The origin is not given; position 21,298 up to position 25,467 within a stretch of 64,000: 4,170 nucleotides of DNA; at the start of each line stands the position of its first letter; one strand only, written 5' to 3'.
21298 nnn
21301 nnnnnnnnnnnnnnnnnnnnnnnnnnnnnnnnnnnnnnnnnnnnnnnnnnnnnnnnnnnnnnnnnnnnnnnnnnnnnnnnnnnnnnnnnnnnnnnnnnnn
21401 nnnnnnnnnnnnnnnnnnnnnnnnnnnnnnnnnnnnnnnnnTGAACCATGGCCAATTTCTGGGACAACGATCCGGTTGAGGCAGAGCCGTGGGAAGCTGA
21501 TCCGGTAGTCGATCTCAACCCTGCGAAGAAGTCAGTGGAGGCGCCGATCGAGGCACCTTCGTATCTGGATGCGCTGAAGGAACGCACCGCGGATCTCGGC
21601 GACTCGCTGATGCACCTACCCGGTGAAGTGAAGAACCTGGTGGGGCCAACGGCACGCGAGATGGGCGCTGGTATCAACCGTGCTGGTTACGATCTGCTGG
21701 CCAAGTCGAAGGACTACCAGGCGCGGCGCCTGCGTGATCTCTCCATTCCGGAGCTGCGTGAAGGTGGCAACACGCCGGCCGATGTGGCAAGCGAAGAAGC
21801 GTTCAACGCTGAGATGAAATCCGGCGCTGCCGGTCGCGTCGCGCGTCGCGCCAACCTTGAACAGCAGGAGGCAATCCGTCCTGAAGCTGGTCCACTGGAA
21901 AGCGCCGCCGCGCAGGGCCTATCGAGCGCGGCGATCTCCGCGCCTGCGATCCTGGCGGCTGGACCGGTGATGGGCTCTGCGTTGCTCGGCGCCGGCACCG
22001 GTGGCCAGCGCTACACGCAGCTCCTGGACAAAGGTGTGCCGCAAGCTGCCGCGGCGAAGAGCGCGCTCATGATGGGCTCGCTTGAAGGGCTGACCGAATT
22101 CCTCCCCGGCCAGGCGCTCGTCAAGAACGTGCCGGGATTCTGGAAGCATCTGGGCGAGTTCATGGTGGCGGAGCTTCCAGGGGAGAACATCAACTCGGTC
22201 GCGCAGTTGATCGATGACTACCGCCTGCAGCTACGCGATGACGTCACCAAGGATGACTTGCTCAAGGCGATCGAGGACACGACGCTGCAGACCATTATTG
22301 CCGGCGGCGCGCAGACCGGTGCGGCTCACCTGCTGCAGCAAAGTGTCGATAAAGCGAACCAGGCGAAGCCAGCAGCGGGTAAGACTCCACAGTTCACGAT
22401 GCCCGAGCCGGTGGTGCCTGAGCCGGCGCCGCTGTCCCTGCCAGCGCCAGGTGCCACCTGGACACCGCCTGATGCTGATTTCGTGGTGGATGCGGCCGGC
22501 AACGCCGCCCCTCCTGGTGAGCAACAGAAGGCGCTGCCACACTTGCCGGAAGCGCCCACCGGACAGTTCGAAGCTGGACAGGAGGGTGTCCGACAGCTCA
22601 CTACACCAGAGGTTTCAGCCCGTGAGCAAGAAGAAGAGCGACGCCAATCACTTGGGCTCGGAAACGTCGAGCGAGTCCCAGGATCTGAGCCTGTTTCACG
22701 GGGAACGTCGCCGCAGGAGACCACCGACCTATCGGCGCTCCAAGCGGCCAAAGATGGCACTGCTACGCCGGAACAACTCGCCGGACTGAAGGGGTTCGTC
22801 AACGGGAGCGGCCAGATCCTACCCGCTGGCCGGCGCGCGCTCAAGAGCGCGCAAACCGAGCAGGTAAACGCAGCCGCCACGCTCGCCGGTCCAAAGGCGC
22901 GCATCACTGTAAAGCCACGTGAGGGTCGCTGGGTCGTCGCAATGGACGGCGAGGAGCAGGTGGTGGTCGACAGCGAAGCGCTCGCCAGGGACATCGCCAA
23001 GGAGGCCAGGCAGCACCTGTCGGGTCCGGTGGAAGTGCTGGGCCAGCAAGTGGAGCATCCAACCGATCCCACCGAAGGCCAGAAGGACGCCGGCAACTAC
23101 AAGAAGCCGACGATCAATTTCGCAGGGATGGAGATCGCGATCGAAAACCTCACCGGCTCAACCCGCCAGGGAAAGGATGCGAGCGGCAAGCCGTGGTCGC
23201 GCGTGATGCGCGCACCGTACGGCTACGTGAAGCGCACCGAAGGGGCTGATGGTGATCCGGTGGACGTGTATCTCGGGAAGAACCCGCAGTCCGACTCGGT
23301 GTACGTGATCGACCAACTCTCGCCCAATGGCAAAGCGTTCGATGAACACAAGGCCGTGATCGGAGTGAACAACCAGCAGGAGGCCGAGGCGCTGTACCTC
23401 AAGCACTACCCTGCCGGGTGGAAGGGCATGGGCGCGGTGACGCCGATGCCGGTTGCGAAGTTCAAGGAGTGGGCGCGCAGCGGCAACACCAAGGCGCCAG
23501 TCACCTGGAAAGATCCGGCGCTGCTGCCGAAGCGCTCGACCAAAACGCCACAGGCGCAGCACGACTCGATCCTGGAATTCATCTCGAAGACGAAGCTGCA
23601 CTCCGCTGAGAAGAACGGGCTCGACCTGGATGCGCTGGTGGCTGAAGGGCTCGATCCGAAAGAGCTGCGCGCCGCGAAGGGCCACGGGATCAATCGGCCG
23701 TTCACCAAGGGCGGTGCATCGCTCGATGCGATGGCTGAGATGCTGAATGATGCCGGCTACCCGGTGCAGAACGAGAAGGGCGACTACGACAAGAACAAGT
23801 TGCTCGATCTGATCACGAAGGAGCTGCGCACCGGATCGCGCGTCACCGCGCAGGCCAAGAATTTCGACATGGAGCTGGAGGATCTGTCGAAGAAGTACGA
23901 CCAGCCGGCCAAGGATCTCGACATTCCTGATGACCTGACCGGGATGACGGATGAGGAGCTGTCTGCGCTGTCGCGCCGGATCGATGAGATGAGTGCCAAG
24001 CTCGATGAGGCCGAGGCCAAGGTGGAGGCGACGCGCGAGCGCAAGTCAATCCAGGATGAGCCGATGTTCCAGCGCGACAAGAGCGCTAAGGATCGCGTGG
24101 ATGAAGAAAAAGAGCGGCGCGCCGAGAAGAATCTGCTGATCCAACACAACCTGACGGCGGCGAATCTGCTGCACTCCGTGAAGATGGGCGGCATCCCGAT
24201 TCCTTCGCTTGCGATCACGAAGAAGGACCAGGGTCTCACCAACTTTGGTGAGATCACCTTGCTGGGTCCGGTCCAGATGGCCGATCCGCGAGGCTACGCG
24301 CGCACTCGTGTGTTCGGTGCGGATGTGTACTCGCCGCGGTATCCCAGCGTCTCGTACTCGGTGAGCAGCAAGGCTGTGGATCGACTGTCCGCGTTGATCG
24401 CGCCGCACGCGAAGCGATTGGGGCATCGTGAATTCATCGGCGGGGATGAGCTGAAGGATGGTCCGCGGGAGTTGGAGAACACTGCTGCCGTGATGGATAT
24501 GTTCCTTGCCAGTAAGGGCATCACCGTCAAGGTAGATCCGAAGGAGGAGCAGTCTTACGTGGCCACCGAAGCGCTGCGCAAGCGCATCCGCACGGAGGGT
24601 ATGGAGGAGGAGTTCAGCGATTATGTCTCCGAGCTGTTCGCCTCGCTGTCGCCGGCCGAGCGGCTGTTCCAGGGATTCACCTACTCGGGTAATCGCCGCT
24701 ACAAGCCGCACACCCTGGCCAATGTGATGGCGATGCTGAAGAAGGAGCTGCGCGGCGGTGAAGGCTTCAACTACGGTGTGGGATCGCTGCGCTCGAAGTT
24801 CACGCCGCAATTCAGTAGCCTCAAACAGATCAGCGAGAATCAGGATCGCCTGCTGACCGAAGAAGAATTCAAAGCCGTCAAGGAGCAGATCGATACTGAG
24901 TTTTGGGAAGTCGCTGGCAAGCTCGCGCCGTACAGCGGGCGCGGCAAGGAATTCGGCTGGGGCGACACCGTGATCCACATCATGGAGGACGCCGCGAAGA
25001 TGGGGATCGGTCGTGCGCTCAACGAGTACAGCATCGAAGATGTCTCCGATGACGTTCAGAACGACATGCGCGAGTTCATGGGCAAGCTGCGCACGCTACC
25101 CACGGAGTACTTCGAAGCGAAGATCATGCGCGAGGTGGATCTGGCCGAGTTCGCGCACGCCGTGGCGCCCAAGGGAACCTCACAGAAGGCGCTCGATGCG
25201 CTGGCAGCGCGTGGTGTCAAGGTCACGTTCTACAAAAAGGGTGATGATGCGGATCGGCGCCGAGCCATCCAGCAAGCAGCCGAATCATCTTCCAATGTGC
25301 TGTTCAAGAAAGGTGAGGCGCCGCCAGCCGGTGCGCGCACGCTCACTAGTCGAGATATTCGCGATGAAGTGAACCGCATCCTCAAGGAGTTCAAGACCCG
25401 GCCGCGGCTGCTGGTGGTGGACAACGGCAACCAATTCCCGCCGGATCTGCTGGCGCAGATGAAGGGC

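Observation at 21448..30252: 2934-aa giant protein with an embedded inorganic-pyrophosphatase-like signature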

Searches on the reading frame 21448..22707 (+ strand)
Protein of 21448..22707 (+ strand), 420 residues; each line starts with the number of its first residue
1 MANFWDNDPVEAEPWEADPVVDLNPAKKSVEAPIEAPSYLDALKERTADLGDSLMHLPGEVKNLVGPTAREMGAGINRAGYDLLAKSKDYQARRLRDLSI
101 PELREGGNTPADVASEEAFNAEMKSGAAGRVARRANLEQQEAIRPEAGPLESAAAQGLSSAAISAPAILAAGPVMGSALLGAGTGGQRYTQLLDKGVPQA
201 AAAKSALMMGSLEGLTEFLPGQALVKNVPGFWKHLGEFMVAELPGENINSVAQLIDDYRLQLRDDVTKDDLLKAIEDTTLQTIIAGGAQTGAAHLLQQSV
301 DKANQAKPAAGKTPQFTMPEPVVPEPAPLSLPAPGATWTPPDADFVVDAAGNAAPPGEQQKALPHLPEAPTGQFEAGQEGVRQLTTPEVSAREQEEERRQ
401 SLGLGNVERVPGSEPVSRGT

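Call 11: search_protein_families(library=pfam, proteins=[window:21448-22707:+], max_evalue=5)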
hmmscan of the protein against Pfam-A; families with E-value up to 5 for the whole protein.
window:21448-22707:+ (420 aa): 0 families

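Call 50: search_protein_families(library=ncbifam, proteins=[window:21448-22707:+], max_evalue=1)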
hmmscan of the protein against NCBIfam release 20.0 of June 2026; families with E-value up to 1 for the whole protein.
window:21448-22707:+ (420 aa): 1 family
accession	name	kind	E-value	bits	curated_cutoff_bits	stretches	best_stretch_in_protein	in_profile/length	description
NF001389.0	PRK00281.1-2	equivalog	0.25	10.7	262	1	203-220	6-23/272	undecaprenyl-diphosphate phosphatase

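Call 82: search_solved_structures(query=window:21448-22572:+, max_evalue=1)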
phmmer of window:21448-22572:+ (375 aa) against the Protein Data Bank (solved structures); distinct sequences matched with E-value up to 1: 0.

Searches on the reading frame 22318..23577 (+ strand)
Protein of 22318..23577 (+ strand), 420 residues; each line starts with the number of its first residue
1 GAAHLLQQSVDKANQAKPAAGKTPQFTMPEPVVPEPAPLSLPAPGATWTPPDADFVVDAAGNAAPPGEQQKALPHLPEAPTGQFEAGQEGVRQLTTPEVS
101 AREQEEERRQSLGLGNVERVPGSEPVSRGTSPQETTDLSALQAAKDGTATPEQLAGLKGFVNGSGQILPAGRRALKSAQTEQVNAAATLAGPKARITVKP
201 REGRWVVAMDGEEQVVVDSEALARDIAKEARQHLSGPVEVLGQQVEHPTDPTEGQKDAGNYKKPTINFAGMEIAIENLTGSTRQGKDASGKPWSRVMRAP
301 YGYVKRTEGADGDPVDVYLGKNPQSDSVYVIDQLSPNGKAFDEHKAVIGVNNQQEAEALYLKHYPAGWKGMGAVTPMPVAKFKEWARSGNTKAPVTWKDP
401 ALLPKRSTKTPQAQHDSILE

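Call 11: search_protein_families(library=pfam, proteins=[window:22318-23577:+], max_evalue=5)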
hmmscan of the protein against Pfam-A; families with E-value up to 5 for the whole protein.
window:22318-23577:+ (420 aa): 2 families
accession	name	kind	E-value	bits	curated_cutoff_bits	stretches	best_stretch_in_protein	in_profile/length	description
PF18823.6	InPase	-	1.5e-51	174.2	26.8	1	254-386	2-134/135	Inorganic Pyrophosphatase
PF00719.24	Pyrophosphatase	-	0.038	14.3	23.5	1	297-318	34-55/153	Inorganic pyrophosphatase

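Call 50: search_protein_families(library=ncbifam, proteins=[window:22318-23577:+], max_evalue=1)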
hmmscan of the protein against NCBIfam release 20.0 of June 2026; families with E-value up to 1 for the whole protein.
window:22318-23577:+ (420 aa): 1 family
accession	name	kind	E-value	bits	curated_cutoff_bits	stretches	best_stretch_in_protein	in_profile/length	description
NF002317.0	PRK01250.1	equivalog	0.03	14.2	200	1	299-319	54-74/176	inorganic diphosphatase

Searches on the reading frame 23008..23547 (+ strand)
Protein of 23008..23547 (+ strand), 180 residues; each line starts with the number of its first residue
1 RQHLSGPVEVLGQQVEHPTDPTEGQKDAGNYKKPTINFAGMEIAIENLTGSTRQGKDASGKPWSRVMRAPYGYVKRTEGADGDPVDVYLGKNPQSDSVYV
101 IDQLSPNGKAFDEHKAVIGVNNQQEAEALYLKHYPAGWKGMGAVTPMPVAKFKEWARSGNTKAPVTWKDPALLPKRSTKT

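Call 35: search_solved_structures(query=window:23008-23547:+, max_evalue=10, show_alignments=3)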
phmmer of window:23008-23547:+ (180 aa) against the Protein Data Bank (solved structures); distinct sequences matched with E-value up to 10: 13.
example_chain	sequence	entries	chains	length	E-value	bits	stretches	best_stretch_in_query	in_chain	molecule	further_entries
9b41_L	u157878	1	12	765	3.2e-26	95.5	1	36-164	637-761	gp19 Portal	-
1mjw_A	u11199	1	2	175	0.78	12.8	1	69-89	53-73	INORGANIC PYROPHOSPHATASE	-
1ygz_A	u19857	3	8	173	0.78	12.8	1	69-89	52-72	Inorganic pyrophosphatase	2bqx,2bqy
1faj_A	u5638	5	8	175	0.81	12.7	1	69-89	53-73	SOLUBLE INORGANIC PYROPHOSPHATASE | INORGANIC PYROPHOSPHATASE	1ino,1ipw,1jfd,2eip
4um4_A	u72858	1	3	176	0.82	12.7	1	69-89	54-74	INORGANIC PYROPHOSPHATASE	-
1mjz_A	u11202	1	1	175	0.88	12.6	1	69-89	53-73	INORGANIC PYROPHOSPHATASE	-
3sw5_A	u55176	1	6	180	0.9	12.6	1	65-89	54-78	Inorganic pyrophosphatase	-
1i40_A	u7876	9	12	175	0.95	12.5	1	69-89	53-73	INORGANIC PYROPHOSPHATASE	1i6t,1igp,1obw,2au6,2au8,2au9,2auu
2au7_A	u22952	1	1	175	0.95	12.5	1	69-89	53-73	Inorganic pyrophosphatase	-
6k21_A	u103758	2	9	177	1.2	12.2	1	68-93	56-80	Inorganic pyrophosphatase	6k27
6ki8_A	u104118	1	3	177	1.2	12.2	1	68-93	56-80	Inorganic pyrophosphatase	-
7kcj_A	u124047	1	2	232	1.2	12.2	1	24-98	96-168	Eukaryotic translation initiation factor 4E type 5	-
6ki7_A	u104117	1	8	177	1.2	12.1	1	68-93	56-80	Inorganic pyrophosphatase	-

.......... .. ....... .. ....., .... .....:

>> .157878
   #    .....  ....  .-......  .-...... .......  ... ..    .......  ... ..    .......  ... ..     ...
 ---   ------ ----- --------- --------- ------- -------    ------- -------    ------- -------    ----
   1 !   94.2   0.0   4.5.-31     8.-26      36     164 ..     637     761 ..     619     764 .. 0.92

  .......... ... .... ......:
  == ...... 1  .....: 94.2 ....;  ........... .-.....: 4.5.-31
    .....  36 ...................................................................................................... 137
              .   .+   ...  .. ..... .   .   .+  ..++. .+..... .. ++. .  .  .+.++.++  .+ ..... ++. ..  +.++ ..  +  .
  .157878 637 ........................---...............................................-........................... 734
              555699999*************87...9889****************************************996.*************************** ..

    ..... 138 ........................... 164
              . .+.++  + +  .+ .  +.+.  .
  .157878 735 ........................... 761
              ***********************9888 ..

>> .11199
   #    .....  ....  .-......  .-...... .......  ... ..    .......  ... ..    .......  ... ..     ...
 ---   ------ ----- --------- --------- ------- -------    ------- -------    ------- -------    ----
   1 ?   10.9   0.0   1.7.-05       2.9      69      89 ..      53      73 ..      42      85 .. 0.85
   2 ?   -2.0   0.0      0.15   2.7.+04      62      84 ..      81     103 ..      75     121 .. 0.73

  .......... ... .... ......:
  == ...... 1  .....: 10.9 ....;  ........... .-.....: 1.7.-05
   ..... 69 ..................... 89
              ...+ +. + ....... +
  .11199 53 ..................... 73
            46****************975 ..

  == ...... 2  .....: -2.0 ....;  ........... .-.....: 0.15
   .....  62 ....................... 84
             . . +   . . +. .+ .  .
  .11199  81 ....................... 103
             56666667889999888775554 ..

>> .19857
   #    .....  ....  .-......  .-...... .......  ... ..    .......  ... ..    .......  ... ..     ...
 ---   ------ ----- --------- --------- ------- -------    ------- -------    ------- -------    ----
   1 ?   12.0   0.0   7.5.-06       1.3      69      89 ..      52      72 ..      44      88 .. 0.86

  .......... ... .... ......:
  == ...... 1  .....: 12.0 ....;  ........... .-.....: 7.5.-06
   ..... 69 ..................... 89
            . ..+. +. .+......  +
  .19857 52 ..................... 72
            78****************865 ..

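Call 96: search_solved_structures(query=A3, max_evalue=10, show_alignments=3)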
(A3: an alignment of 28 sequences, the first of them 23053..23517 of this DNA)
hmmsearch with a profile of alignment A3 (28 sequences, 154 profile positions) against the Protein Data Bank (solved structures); distinct sequences matched with E-value up to 10: 15.
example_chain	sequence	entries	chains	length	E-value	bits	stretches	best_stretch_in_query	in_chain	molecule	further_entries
9b41_L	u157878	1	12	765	1e-41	145.5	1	19-150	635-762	gp19 Portal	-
8hyj_H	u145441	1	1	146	0.11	15.4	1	81-100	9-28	DNA-directed RNA polymerases II and V subunit 8A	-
7wvr_A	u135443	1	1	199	0.22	14.5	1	42-77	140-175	EXLX1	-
3i4q_A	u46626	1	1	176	0.31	14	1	53-74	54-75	APC40078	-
5tea_A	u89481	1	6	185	0.5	13.3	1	54-85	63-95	Inorganic pyrophosphatase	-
4z70_A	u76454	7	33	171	0.57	13.1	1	23-74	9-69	Inorganic pyrophosphatase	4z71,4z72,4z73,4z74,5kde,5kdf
1sxv_A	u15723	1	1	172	0.59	13.1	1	23-74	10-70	Inorganic pyrophosphatase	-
1wcf_A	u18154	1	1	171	0.61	13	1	24-74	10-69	INORGANIC PYROPHOSPHATASE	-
1qnl_A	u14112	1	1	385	0.64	13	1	9-47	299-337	ALIPHATIC AMIDASE EXPRESSION-REGULATING PROTEIN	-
1pea_A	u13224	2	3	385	0.64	13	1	9-47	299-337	AMIDASE OPERON | AMIC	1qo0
8hil_H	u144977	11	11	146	0.85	12.6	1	81-99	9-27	DNA-directed RNA polymerases I, II, and III subunit RPABC3 | DNA-directed RNA polymerase II, IV and V subunit 8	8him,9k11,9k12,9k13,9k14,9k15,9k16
4ecp_A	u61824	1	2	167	0.85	12.6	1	26-74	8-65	Inorganic pyrophosphatase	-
6n1c_A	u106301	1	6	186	0.95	12.4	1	54-74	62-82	Inorganic pyrophosphatase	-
7eu0_H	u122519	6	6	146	1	12.3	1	81-99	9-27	DNA-directed RNA polymerases II, IV and V subunit 8B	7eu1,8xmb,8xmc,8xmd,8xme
2uxs_A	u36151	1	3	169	1.4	11.9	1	26-74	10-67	INORGANIC PYROPHOSPHATASE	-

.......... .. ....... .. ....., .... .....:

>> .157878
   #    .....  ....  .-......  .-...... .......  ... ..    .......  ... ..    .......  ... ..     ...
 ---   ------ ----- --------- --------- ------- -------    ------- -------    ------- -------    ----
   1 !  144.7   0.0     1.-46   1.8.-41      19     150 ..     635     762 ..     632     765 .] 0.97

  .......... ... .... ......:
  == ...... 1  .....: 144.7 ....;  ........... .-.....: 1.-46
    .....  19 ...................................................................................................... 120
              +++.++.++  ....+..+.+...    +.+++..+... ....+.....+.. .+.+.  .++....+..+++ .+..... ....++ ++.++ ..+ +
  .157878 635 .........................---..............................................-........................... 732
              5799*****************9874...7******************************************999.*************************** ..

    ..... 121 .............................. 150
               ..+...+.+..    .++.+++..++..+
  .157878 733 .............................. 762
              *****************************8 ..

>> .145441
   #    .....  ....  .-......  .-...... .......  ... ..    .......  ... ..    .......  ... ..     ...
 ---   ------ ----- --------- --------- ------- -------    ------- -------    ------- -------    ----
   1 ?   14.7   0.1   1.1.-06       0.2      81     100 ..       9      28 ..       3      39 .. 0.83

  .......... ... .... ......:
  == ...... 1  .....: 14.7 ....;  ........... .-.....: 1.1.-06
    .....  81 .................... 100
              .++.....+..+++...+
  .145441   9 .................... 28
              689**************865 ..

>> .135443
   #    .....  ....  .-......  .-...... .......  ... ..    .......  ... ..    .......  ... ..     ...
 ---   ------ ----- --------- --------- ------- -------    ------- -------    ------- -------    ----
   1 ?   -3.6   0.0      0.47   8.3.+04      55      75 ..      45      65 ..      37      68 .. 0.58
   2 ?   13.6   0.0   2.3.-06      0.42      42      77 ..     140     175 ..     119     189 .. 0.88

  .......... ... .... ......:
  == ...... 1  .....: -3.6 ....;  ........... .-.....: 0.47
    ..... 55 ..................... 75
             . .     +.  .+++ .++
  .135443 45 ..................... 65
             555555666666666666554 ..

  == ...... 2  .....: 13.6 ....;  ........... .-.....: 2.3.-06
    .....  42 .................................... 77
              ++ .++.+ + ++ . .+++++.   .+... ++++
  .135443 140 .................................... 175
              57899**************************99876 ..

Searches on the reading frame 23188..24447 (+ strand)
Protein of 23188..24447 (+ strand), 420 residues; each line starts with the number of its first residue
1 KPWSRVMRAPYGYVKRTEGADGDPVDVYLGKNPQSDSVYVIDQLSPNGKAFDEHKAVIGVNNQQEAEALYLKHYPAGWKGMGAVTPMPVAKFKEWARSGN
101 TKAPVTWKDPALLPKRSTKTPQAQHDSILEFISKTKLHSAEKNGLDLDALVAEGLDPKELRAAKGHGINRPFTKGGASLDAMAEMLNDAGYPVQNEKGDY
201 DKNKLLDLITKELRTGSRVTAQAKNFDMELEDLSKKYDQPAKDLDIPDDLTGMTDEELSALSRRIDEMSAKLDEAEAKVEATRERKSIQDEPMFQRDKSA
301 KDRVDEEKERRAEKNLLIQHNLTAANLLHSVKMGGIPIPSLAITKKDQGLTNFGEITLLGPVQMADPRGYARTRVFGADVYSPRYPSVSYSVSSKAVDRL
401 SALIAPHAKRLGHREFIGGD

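Call 11: search_protein_families(library=pfam, proteins=[window:23188-24447:+], max_evalue=5)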
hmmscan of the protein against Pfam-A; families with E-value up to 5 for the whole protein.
window:23188-24447:+ (420 aa): 6 families
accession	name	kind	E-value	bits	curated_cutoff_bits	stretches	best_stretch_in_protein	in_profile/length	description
PF18823.6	InPase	-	4.7e-35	120.8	26.8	1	1-96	39-134/135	Inorganic Pyrophosphatase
PF18814.6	PBECR5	-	1.7e-23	84.2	25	1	307-410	9-110/239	phage-Barnase-EndoU-ColicinE5/D-RelE like nuclease5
PF00719.24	Pyrophosphatase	-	0.026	14.8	23.5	1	7-28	34-55/153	Inorganic pyrophosphatase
PF06825.17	HSBP1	-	0.13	12.6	28.6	1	262-281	26-45/51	Heat shock factor binding protein 1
PF07508.19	Recombinase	-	0.18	12.5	21.1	1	176-224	17-64/102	Recombinase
PF23991.1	DUF7310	-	0.37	11.7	40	1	253-283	25-57/83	Coiled-coil region of unknown function (DUF7310)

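Call 50: search_protein_families(library=ncbifam, proteins=[window:23188-24447:+], max_evalue=1)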
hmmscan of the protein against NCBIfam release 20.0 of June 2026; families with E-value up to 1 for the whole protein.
window:23188-24447:+ (420 aa): 4 families
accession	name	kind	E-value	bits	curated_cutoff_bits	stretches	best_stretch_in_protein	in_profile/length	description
TIGR03881.1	KaiC_arch_4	hypoth_equivalog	0.0017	18.1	247.8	1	217-310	62-150/231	KaiC domain-containing protein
NF002317.0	PRK01250.1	equivalog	0.026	14.4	200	1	9-29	54-74/176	inorganic diphosphatase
NF038348.1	T2SS_HK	subfamily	0.095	11.1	450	1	250-336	244-327/574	histidine kinase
NF045780.1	TrlF_fam_ATP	equivalog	0.28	9.8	350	1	195-317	500-632/944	TrlF family AAA-like ATPase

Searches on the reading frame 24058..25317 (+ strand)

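Call 11: search_protein_families(library=pfam, proteins=[window:24058-25317:+], max_evalue=5)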
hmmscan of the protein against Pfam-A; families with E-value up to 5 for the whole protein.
window:24058-25317:+ (420 aa): 3 families
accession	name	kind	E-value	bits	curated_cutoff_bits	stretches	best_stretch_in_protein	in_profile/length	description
PF18814.6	PBECR5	-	1e-25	91.5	25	1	18-176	10-183/239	phage-Barnase-EndoU-ColicinE5/D-RelE like nuclease5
PF07827.16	KNTase_C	-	0.028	14.7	26.4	1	252-313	4-62/132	KNTase C-terminal domain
PF20881.2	G1_gp67_C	-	0.062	14.3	27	1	307-359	3-54/100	Phage G1 gp67, C-terminal domain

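Call 50: search_protein_families(library=ncbifam, proteins=[window:24058-25317:+], max_evalue=1)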
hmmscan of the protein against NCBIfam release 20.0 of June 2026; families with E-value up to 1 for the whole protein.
window:24058-25317:+ (420 aa): 0 families
